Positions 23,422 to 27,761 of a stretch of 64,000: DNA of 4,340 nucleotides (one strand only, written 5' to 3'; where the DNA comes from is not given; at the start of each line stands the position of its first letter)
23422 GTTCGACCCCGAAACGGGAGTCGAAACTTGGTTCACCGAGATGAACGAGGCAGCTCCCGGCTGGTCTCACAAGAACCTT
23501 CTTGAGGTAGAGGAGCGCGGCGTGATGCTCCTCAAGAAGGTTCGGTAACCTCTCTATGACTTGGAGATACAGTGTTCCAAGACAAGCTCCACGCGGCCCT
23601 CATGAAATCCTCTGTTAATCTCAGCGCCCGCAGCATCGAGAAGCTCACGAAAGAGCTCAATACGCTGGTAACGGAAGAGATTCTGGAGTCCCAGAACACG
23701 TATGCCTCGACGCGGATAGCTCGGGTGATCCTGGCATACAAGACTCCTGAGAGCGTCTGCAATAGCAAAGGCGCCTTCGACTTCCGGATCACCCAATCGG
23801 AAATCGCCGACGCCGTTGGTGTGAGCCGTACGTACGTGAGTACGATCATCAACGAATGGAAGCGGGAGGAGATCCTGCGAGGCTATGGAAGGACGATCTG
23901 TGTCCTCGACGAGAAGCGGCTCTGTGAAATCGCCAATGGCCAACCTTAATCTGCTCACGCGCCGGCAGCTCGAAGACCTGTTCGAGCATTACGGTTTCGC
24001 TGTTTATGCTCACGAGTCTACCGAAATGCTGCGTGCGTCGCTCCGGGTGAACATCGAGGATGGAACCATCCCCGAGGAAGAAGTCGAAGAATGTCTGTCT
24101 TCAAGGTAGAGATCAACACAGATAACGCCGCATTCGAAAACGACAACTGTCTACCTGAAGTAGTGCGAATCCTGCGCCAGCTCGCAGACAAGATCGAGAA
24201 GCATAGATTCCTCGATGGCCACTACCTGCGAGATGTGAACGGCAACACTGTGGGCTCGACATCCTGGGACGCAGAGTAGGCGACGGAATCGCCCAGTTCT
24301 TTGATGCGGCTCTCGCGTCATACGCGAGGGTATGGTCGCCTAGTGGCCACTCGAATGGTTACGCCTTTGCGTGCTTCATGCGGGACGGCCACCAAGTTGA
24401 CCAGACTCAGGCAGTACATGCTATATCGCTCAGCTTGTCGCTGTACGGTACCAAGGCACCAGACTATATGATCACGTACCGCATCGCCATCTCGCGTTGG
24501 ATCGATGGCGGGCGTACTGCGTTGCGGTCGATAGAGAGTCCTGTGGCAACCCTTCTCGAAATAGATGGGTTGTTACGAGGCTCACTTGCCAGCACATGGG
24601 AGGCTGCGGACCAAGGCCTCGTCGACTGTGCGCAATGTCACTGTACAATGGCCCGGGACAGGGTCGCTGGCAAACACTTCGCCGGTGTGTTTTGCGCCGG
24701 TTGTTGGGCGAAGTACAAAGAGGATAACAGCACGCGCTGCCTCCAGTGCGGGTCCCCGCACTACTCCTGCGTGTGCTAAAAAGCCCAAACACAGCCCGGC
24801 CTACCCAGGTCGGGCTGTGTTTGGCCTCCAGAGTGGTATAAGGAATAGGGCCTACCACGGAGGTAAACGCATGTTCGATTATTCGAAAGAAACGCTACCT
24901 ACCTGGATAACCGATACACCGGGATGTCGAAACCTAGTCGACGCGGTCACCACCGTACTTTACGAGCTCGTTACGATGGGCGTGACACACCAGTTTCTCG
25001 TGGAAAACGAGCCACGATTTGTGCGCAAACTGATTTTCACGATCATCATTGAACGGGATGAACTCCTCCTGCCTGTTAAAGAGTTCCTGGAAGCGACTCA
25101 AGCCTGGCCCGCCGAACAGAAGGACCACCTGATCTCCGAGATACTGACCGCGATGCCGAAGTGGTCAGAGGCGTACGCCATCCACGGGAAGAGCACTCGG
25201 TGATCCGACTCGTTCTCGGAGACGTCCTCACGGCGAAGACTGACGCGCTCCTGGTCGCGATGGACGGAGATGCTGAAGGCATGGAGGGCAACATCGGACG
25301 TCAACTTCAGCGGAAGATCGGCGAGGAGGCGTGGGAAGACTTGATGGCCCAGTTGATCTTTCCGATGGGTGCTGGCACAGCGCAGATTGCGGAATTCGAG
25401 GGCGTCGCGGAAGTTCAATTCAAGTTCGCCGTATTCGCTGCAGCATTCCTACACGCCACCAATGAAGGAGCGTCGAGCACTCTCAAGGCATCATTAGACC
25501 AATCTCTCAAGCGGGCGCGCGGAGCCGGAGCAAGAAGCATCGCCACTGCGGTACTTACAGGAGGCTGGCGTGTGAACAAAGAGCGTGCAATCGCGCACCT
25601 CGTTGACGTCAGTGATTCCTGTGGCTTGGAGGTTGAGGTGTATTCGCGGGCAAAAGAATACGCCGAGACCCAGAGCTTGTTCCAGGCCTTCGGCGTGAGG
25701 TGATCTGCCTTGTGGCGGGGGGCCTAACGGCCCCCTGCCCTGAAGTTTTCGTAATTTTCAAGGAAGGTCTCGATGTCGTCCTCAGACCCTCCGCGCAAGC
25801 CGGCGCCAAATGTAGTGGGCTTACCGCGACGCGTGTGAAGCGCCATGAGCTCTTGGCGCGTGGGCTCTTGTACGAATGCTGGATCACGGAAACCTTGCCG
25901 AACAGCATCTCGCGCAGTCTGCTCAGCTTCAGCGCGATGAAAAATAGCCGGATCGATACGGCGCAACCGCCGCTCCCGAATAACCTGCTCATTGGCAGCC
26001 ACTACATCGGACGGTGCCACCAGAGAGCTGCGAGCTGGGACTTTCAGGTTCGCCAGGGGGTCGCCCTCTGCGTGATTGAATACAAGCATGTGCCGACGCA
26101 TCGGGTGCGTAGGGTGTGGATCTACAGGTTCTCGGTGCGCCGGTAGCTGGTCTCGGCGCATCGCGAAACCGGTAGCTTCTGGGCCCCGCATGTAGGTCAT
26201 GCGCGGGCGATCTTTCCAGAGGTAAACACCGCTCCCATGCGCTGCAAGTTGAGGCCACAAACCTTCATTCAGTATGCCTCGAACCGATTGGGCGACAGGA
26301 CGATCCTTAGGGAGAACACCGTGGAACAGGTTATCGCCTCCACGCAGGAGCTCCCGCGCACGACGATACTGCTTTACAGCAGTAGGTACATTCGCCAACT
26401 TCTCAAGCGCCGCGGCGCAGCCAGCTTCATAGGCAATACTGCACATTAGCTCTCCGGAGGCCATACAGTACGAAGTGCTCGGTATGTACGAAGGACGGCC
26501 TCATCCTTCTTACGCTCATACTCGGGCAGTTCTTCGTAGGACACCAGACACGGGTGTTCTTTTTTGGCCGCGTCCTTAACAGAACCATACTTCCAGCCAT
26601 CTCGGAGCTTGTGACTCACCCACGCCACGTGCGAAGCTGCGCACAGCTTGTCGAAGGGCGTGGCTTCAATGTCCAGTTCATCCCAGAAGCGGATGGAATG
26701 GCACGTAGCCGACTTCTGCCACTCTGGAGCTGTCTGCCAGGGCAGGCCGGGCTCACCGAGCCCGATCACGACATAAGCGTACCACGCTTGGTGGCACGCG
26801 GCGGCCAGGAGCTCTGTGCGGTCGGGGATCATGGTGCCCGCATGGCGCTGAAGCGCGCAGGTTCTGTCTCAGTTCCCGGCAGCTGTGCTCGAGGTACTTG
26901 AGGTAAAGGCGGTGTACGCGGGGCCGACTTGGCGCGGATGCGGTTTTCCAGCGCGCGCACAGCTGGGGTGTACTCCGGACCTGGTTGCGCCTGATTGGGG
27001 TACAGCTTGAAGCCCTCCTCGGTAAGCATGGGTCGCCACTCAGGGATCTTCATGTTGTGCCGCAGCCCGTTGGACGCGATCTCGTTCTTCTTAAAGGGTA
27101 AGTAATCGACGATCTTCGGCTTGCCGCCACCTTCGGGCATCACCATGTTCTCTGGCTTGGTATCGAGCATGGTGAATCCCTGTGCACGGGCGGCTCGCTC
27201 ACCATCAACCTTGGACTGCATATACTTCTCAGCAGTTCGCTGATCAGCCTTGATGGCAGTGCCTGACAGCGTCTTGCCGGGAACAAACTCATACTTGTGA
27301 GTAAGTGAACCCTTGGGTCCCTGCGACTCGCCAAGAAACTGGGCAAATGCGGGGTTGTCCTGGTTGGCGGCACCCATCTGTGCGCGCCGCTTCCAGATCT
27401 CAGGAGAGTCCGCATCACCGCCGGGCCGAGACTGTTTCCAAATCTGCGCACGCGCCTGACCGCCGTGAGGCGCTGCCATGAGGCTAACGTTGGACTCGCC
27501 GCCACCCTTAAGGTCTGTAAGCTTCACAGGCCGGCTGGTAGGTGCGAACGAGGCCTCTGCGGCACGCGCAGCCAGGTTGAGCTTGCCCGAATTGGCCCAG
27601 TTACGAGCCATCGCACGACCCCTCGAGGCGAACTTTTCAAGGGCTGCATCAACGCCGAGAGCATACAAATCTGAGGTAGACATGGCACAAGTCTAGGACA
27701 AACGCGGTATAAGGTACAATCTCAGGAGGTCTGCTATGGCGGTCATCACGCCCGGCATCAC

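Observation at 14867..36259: Recurrent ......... motif ~29 nt upstream of plus-strand start codons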

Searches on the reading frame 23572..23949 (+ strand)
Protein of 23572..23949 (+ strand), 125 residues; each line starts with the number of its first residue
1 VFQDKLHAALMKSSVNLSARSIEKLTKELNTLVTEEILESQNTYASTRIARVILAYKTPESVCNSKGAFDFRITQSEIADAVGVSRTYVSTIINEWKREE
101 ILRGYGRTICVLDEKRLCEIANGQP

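Call 14: search_protein_families(library=pfam, max_evalue=0.01, proteins=[window:23572-23949:+])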
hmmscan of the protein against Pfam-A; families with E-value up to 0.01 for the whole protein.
window:23572-23949:+ (125 aa): 10 families
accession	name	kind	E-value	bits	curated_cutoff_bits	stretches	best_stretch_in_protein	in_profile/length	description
PF13545.12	HTH_Crp_2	-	2e-15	56.9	27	1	48-120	2-70/70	Crp-like helix-turn-helix domain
PF10654.15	DUF2481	-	3.3e-05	24.4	27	1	11-97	20-105/126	Protein of unknown function (DUF2481)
PF13412.12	HTH_24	-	0.00015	21.7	21.9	1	72-101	17-46/48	Winged helix-turn-helix DNA-binding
PF01381.28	HTH_3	-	0.0003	21.2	23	1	73-97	10-33/55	Helix-turn-helix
PF13384.12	HTH_23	-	0.00034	20.8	24.6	1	72-99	17-44/50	Homeodomain-like domain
PF04492.19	Phage_rep_O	-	0.00049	21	28.7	0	72-109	49-86/95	Bacteriophage replication protein O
PF17762.8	HTH_ParB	-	0.00057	20.4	22.6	0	70-92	18-40/102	ParB HTH domain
PF12802.13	MarR_2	-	0.0028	18.2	27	1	73-100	21-48/61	MarR family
PF04545.22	Sigma70_r4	-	0.0056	16.6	24.1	0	73-94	21-42/50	Sigma-70, region 4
PF24034.1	DUF7343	-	0.0062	16.8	27.6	0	72-102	18-48/62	Domain of unknown function (DUF7343)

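Call 17: search_protein_families(library=phrogs, max_evalue=0.001, proteins=[window:23572-23949:+])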
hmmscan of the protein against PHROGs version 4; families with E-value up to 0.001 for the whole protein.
window:23572-23949:+ (125 aa): 1 family
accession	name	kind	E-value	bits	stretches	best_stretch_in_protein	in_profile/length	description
phrog_5229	-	unknown function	1.6e-06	29.1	1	10-93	20-102/127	-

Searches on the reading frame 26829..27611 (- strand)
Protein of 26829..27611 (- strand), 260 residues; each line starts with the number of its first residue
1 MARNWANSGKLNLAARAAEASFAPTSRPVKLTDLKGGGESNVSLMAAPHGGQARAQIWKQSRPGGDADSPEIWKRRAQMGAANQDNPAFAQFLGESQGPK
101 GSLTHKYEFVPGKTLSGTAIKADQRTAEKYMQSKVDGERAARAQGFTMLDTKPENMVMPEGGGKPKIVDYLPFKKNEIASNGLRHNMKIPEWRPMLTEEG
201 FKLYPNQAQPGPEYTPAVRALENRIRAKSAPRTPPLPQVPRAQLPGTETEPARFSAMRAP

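Call 15: search_protein_families(library=pfam, max_evalue=0.01, proteins=[window:26829-27611:-])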
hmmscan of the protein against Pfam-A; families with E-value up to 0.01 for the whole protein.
window:26829-27611:- (260 aa): 0 families

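Call 18: search_protein_families(library=phrogs, max_evalue=0.001, proteins=[window:26829-27611:-])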
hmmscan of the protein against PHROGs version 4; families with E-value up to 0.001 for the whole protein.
window:26829-27611:- (260 aa): 0 families

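Call 33: find_homologous_proteins(query=window:26829-27611:-)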
Query window:26829-27611:- (260 aa): 2 proteins with E <= 0.001 among 1441 candidates.
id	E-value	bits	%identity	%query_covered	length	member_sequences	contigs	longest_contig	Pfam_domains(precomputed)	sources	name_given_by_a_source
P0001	4.3e-169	579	100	100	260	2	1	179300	-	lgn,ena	-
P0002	2.8e-61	226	53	75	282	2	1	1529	-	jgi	jgi:hypothetical protein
